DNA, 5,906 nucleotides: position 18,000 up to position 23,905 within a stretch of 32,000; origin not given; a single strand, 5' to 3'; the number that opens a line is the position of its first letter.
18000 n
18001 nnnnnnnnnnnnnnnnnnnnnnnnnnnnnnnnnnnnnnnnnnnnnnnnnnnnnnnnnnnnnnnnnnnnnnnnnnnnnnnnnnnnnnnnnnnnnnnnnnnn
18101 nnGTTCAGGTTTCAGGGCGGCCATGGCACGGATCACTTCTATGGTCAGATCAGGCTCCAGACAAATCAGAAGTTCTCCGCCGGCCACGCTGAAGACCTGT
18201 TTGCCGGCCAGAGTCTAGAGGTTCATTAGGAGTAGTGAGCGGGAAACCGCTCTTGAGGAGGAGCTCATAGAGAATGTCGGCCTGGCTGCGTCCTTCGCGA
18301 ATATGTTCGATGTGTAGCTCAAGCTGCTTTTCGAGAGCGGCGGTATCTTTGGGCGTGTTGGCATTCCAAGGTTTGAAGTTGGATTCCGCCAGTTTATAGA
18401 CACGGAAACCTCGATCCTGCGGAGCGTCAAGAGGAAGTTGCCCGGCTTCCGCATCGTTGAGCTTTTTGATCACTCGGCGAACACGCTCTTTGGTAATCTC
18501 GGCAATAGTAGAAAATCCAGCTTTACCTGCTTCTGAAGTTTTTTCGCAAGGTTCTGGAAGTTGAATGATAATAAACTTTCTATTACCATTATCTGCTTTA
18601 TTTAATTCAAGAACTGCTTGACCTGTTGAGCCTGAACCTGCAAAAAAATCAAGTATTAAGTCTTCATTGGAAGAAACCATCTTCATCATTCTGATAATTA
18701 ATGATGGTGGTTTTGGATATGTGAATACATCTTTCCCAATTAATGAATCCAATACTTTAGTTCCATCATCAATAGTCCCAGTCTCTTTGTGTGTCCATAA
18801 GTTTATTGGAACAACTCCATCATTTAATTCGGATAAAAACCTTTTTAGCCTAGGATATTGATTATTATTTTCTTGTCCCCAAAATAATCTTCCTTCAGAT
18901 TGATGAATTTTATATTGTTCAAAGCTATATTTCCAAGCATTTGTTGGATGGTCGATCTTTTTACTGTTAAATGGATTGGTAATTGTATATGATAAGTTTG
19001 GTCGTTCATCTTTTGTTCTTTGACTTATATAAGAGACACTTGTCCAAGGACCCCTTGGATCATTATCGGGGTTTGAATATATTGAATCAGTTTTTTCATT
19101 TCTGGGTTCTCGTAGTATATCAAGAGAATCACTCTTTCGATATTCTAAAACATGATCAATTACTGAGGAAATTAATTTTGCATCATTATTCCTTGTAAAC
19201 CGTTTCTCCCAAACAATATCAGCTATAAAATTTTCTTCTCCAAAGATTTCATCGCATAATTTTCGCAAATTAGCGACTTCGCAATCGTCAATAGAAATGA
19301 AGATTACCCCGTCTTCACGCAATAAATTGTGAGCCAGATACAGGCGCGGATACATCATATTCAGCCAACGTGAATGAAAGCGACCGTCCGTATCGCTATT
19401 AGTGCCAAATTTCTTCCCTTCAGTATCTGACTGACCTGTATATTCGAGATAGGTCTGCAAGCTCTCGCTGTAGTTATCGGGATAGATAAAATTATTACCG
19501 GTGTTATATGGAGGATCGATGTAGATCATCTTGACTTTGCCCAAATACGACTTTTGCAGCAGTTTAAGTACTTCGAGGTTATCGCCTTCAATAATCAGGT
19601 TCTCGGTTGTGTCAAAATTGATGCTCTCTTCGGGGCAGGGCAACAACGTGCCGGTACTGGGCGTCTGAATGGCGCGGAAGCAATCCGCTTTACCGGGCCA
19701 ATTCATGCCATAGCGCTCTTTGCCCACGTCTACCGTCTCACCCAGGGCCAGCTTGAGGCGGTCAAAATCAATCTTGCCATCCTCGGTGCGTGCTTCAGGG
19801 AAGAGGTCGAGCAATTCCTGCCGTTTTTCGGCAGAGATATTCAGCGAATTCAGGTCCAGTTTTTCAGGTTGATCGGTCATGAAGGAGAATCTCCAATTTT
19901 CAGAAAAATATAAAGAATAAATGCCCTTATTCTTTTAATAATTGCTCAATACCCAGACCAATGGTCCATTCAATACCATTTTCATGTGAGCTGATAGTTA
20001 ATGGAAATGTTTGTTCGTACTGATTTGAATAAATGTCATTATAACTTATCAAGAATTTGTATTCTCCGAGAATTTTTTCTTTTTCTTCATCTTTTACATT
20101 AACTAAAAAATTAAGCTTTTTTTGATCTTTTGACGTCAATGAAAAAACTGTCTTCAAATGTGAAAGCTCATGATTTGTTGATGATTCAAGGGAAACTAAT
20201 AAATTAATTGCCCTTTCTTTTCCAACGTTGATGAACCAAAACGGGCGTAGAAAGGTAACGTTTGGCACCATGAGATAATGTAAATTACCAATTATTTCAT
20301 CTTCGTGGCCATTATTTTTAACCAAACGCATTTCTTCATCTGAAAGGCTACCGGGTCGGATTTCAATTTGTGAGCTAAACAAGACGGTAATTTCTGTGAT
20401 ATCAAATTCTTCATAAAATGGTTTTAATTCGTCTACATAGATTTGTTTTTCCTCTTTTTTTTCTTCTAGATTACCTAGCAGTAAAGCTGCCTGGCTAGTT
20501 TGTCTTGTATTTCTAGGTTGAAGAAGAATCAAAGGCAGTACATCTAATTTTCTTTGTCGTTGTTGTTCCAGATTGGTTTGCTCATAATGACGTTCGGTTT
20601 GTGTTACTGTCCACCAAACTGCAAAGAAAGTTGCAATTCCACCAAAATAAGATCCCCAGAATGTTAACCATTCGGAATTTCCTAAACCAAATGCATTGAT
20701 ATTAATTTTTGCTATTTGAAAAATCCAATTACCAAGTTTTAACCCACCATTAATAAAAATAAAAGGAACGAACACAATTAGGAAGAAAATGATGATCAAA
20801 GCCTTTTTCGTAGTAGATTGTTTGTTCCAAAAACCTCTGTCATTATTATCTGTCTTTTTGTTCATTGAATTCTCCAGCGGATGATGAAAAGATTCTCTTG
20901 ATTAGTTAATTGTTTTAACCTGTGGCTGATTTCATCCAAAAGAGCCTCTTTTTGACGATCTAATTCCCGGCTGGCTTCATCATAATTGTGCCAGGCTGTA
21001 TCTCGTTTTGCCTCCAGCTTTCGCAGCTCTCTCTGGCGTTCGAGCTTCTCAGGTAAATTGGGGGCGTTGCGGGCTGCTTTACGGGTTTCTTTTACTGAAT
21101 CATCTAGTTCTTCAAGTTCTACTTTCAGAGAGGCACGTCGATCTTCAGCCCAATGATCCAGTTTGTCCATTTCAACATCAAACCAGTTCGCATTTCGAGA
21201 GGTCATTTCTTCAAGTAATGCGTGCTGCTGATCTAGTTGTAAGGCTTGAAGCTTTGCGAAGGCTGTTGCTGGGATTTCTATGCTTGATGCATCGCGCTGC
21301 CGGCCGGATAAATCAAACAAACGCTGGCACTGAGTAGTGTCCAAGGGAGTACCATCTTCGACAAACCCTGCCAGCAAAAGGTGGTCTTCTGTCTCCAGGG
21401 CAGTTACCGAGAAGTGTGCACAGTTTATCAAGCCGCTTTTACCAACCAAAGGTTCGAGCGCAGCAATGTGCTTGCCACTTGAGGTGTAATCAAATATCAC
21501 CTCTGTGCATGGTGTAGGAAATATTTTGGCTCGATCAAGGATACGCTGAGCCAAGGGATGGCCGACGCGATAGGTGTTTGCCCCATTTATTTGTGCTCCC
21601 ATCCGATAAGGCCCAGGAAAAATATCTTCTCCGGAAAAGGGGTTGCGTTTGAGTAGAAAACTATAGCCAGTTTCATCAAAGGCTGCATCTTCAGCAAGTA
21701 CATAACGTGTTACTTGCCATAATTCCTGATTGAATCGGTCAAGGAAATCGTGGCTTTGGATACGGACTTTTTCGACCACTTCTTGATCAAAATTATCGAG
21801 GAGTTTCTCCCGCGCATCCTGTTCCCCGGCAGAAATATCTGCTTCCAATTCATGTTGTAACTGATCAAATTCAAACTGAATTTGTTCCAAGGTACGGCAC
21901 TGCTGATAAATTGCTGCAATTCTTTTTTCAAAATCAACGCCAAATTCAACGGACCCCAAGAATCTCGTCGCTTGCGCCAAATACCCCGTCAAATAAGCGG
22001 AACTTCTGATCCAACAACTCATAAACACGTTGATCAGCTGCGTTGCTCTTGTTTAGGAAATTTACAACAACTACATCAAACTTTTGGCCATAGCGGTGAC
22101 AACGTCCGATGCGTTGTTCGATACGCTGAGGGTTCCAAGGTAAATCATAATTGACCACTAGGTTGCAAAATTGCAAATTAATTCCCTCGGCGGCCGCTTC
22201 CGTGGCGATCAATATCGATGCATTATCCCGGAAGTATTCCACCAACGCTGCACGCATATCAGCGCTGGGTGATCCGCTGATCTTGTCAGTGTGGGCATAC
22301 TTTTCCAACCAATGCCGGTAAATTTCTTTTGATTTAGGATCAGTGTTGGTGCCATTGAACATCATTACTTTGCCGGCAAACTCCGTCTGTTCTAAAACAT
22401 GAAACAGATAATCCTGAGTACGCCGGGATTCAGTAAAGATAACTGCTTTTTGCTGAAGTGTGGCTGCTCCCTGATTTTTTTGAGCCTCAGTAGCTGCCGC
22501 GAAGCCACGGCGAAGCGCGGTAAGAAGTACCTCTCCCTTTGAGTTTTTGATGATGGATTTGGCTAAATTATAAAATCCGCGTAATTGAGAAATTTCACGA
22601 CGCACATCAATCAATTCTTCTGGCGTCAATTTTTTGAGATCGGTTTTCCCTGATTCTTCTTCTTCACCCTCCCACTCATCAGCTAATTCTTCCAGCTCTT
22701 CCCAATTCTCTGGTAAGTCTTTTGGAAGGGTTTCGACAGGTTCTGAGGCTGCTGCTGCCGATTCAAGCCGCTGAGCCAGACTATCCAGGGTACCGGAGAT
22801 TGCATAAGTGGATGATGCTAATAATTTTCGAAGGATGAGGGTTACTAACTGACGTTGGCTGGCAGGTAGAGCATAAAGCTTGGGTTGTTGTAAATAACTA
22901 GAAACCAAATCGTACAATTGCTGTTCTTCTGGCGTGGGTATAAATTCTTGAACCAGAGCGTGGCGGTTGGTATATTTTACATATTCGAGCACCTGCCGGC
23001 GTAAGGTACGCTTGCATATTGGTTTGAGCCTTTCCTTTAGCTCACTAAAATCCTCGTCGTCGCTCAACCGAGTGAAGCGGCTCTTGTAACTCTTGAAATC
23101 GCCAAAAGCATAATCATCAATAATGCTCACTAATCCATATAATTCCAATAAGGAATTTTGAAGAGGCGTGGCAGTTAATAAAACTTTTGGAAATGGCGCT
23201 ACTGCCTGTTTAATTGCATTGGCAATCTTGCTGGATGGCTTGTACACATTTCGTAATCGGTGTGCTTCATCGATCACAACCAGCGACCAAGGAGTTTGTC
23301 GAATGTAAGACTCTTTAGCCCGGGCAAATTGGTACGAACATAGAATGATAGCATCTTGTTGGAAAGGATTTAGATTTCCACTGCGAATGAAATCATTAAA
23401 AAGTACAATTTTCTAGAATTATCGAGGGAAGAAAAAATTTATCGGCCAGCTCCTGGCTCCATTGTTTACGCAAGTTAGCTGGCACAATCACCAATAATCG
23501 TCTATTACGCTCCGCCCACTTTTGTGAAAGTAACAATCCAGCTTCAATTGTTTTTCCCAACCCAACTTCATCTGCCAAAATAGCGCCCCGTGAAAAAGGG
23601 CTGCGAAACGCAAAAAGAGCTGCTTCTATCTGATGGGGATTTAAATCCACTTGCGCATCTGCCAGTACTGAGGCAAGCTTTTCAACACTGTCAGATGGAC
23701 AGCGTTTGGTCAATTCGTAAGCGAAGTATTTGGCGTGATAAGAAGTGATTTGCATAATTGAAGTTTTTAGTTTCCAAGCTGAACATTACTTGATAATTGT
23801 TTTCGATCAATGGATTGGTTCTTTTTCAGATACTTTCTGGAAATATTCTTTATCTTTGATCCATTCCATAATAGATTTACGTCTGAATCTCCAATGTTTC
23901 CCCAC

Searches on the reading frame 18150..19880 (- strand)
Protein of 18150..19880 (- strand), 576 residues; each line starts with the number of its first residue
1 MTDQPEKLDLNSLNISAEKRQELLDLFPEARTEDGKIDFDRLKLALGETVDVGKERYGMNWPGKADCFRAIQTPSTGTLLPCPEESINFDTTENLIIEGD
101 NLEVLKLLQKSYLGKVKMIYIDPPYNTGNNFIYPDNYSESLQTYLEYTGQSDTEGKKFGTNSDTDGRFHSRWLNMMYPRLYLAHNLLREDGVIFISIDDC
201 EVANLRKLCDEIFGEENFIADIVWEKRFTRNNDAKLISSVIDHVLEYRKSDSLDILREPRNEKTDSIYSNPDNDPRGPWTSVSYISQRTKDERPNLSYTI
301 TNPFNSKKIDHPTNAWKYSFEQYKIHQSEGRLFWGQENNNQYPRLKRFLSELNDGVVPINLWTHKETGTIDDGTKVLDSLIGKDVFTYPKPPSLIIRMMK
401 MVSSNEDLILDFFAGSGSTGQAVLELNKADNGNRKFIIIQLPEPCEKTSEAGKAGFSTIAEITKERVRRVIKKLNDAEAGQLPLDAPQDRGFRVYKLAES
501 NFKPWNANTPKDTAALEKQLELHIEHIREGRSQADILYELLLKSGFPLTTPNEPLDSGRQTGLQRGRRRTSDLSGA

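Call 22: search_protein_families(library=pfam, proteins=[window:18150-19880:-], max_evalue=0.001)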
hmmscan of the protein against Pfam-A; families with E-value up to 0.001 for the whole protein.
window:18150-19880:- (576 aa): 1 family
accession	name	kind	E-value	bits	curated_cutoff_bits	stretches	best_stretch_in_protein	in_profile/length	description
PF01555.25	N6_N4_Mtase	-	5.2e-34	118.6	26.7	1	116-429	1-205/221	DNA methylase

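Call 47: search_protein_families(library=padloc, proteins=[window:18150-19880:-], max_evalue=0.001)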
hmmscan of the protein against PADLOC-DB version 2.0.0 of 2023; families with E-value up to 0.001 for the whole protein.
window:18150-19880:- (576 aa): 30 families (the best 25 are shown)
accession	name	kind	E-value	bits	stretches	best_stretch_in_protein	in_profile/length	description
PDLC03634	MTase_III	-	6.3e-193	641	1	6-553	3-549/621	Type III methyltransferase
PDLC03637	MTase_III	-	2.7e-117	390.5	1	21-499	52-506/513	Type III methyltransferase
PDLC03641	MTase_III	-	9.8e-111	369.3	1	33-501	41-501/657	Type III methyltransferase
PDLC03644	MTase_III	-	2e-105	351.6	1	60-503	5-427/542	Type III methyltransferase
PDLC03640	MTase_III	-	1.3e-70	236.5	2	88-262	38-213/654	Type III methyltransferase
PDLC03636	MTase_III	-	5.7e-65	218.2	2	164-448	88-399/575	Type III methyltransferase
PDLC03642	MTase_III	-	1.9e-57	193.1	1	87-440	76-396/528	Type III methyltransferase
PDLC03639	MTase_III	-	3.9e-53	178.7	2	91-321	85-290/639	Type III methyltransferase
PDLC03635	MTase_III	-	1.1e-40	138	2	169-439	265-558/708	Type III methyltransferase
PDLC03643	MTase_III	-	1.3e-38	131.3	1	176-450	1-275/465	Type III methyltransferase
PDLC03646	MTase_III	-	2.3e-34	116.5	3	292-444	674-827/1057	Type III methyltransferase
PDLC03638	MTase_III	-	8.6e-33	111.6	2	169-443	428-667/816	Type III methyltransferase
PDLC03354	MTase_II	-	2.5e-32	110.4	1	56-428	24-363/425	Type II methyltransferase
PDLC03278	MTase_II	-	6.6e-28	96.2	2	371-473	270-377/390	Type II methyltransferase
PDLC03300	MTase_II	-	3e-27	93.5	2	92-249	10-162/302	Type II methyltransferase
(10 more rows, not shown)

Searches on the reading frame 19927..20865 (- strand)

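Call 22: search_protein_families(library=pfam, proteins=[window:19927-20865:-], max_evalue=0.001)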
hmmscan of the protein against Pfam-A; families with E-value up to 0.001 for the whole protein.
window:19927-20865:- (312 aa): 0 families

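Call 46: search_protein_families(library=pfam, proteins=[window:19927-20865:-], max_evalue=0.001)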
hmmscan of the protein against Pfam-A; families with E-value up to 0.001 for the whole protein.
window:19927-20865:- (312 aa): 0 families

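Call 47: search_protein_families(library=padloc, proteins=[window:19927-20865:-], max_evalue=0.001)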
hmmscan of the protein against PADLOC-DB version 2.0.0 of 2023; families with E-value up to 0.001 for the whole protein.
window:19927-20865:- (312 aa): 0 families

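Call 61: search_protein_families(library=phrogs, proteins=[window:19927-20865:-], max_evalue=0.001)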
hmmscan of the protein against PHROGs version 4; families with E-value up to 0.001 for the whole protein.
window:19927-20865:- (312 aa): 1 family
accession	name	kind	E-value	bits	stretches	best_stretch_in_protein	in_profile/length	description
phrog_30577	-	unknown function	7.3e-07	29.7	1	14-96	8-86/290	-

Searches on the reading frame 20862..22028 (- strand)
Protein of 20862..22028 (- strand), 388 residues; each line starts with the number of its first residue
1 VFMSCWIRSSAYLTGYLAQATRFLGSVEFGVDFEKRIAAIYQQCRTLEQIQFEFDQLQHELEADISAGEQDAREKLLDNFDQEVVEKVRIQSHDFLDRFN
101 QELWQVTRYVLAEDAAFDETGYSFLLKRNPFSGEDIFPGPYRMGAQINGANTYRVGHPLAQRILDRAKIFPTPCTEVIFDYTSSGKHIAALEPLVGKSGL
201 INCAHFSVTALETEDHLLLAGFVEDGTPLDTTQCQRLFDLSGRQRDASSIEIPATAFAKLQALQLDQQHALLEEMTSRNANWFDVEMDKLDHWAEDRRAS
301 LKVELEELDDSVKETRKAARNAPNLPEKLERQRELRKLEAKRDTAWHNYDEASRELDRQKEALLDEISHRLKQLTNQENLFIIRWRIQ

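Call 22: search_protein_families(library=pfam, proteins=[window:20862-22028:-], max_evalue=0.001)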
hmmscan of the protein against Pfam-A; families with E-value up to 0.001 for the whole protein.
window:20862-22028:- (388 aa): 0 families

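Call 46: search_protein_families(library=pfam, proteins=[window:20862-22028:-], max_evalue=0.001)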
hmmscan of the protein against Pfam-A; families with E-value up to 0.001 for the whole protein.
window:20862-22028:- (388 aa): 0 families

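Call 47: search_protein_families(library=padloc, proteins=[window:20862-22028:-], max_evalue=0.001)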
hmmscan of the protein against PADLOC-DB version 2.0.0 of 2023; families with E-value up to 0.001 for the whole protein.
window:20862-22028:- (388 aa): 1 family
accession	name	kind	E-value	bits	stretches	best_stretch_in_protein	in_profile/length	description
PDLC02619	DrmD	-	2.8e-14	50.2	2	21-88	574-641/872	DrmD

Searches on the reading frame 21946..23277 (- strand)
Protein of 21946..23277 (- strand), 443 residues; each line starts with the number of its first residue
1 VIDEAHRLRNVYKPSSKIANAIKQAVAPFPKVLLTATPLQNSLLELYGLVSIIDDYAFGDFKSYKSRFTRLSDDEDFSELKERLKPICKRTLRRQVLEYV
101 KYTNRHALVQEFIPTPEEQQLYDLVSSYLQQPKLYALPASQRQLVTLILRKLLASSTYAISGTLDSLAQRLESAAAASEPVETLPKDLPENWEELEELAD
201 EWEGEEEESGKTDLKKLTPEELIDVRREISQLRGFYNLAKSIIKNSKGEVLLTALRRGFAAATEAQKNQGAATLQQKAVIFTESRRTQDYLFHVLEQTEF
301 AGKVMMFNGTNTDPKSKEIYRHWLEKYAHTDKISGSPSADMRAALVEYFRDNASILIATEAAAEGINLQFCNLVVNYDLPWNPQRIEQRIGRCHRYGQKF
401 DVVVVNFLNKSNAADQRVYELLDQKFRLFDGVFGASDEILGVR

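Call 22: search_protein_families(library=pfam, proteins=[window:21946-23277:-], max_evalue=0.001)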
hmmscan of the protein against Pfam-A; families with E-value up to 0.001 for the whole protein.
window:21946-23277:- (443 aa): 3 families
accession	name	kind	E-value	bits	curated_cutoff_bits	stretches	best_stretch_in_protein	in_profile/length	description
PF00271.37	Helicase_C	-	9e-21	74.6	23.5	1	291-397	6-110/110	Helicase conserved C-terminal domain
PF00176.29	SNF2-rel_dom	-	4e-14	52.8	24.9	1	2-123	131-250/290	SNF2-related domain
PF22590.2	Cas3-like_C_2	-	0.00096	19.8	27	0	278-396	6-104/106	CRISPR-associated nuclease/helicase Cas3, C-terminal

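Call 47: search_protein_families(library=padloc, proteins=[window:21946-23277:-], max_evalue=0.001)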
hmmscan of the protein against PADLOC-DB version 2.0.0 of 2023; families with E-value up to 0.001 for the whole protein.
window:21946-23277:- (443 aa): 47 families (the best 25 are shown)
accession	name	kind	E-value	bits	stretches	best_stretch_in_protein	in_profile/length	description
PDLC02619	DrmD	-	5.5e-143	476.1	1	1-442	157-579/872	DrmD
PDLC02500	BrxHI|BrxHII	-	5e-46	155.7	2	332-434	509-610/933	BrxHI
PDLC02621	DrmD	-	4.4e-41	139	1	2-415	260-643/1040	DrmD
PDLC02623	DrmD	-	1e-34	117.5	1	342-441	567-668/1040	DrmD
PDLC00659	HmaA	-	2.6e-31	106.4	2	331-426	543-639/1176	SNF2 helicase / DEAD-box helicase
PDLC02504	BrxHI|BrxHII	-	7.6e-30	101.6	1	110-442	335-626/971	BrxHII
PDLC02620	DrmD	-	9.4e-29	98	1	320-426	501-606/1060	DrmD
PDLC02572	DrmA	-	5.6e-23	78.8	1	102-408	350-634/1043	DrmA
PDLC02193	PLD_Helicase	-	3.7e-22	76.3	1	353-435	754-836/905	-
PDLC02840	DpdE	-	5.6e-22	75.9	1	279-430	564-690/1091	DpdE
PDLC01075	C3a139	-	7.6e-21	72.2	1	151-412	510-744/948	HKD+Snf2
PDLC02625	DrmD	-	3.2e-20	70.3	1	83-408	88-381/792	DrmD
PDLC02632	DrmD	-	6.8e-19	65.8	1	111-418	362-647/662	DrmD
PDLC00633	ZorD1|ZorD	-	7.2e-19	65.4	2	340-433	783-885/908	"SWI2/SNF2 helicase, Mrr-like nuclease"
PDLC02843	DpdE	-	7.6e-19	65.1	1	282-397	548-664/1091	DpdE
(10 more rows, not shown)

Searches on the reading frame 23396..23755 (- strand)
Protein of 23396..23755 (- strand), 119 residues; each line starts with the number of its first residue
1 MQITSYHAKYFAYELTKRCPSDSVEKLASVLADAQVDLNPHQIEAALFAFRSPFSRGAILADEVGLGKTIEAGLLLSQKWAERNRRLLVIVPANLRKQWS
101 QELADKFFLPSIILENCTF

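Call 22: search_protein_families(library=pfam, proteins=[window:23396-23755:-], max_evalue=0.001)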
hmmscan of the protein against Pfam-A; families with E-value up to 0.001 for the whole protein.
window:23396-23755:- (119 aa): 1 family
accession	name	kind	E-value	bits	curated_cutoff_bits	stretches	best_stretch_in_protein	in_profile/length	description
PF00176.29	SNF2-rel_dom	-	8.9e-09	35.3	24.9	1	42-107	2-74/290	SNF2-related domain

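Call 47: search_protein_families(library=padloc, proteins=[window:23396-23755:-], max_evalue=0.001)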
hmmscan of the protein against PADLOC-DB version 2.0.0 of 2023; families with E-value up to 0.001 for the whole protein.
window:23396-23755:- (119 aa): 36 families (the best 25 are shown)
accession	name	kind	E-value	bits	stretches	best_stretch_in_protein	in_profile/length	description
PDLC02619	DrmD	-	6e-29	98.8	1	29-118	24-113/872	DrmD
PDLC02843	DpdE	-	4.6e-25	85.7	1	30-109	151-230/1091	DpdE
PDLC02846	DpdE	-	1.6e-20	70.6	1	11-116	140-242/1034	DpdE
PDLC02840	DpdE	-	1e-18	65.1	1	28-109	151-232/1091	DpdE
PDLC02623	DrmD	-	3.3e-17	59.6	1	32-115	96-179/1040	DrmD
PDLC02621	DrmD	-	1.6e-15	54.5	1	36-113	120-197/1040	DrmD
PDLC02500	BrxHI|BrxHII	-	1.5e-13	48.3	1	34-107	87-160/933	BrxHI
PDLC02504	BrxHI|BrxHII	-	3.3e-13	46.5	1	31-108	103-179/971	BrxHII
PDLC02844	DpdE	-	5.9e-13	45.6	1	25-107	142-223/1074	DpdE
PDLC02841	DpdE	-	8.2e-13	45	1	28-116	160-247/1037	DpdE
PDLC02572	DrmA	-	2.3e-12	43.7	1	58-114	138-195/1043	DrmA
PDLC02618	DrmD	-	1.2e-11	42.5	1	15-115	87-187/273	DrmD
PDLC00659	HmaA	-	1.6e-11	40.8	1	33-110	100-178/1176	SNF2 helicase / DEAD-box helicase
PDLC02632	DrmD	-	1.7e-11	41.4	1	59-110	144-196/662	DrmD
PDLC02633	DrmD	-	2.1e-11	40.6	1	35-111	123-199/839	DrmD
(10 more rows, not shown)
